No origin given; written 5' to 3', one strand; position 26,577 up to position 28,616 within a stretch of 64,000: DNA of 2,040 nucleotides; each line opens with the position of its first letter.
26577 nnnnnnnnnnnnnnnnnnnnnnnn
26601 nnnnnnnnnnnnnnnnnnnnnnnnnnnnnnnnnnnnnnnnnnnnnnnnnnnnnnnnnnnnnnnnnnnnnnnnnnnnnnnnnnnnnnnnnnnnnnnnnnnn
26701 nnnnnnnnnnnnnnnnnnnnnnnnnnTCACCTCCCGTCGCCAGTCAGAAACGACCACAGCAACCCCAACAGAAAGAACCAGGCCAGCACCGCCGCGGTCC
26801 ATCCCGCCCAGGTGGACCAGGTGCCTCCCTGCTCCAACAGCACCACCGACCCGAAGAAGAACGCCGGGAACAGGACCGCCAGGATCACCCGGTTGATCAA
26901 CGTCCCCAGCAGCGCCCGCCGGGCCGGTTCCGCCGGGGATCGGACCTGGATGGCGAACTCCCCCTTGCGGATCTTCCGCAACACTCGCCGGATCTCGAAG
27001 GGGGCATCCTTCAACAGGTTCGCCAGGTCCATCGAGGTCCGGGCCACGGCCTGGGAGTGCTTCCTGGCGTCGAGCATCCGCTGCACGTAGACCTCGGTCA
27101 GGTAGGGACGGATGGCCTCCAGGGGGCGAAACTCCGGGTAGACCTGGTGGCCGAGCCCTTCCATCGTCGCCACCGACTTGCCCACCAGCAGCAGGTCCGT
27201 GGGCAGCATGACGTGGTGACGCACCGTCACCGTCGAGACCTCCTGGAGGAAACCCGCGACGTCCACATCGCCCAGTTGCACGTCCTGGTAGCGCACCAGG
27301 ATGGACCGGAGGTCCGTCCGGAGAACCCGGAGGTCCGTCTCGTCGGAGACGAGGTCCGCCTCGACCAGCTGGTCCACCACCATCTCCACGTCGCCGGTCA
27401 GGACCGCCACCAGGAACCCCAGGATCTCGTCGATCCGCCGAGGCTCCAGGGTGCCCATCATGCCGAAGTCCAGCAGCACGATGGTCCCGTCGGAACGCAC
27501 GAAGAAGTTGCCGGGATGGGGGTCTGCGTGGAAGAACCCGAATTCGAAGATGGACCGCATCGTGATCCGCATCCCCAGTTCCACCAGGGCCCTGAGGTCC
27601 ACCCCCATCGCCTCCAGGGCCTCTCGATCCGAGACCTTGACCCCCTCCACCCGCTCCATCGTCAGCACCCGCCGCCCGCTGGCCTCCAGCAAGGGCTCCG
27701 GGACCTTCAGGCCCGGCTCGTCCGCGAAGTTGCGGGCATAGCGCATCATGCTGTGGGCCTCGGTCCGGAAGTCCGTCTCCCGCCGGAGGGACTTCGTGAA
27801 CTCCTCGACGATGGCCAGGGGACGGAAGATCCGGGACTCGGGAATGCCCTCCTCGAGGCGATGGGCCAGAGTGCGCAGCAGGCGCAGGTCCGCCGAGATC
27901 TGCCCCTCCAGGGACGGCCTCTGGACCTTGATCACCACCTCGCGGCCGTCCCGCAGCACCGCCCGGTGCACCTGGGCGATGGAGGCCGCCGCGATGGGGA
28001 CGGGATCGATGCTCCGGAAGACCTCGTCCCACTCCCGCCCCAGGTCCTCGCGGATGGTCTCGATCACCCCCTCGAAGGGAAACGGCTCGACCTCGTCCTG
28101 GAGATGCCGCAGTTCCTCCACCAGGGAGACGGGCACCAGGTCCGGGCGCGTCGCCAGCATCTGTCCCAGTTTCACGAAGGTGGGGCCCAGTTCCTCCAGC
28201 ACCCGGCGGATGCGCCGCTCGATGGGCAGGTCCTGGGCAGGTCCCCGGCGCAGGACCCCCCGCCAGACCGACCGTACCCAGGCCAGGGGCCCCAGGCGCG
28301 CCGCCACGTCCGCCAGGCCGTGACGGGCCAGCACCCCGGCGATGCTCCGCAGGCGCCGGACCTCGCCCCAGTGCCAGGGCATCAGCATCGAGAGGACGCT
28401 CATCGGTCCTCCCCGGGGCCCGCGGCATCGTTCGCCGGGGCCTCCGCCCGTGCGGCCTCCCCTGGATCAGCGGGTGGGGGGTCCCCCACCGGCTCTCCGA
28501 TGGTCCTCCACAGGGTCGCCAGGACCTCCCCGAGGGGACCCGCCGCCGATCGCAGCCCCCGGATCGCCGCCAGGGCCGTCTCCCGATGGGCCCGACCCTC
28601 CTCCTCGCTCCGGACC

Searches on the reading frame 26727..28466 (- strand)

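Call 27: search_protein_families(library=pfam, proteins=[window:26727-28466:-], max_evalue=0.001)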
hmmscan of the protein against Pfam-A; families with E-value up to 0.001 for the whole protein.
window:26727-28466:- (579 aa): 2 families
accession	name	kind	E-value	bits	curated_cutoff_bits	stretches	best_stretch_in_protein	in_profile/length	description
PF03109.22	ABC1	-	1.1e-78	264.2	22.9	1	122-365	2-242/244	ABC1 atypical kinase-like domain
PF01636.29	APH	-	1.1e-06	29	23.2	0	308-338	167-198/239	Phosphotransferase enzyme family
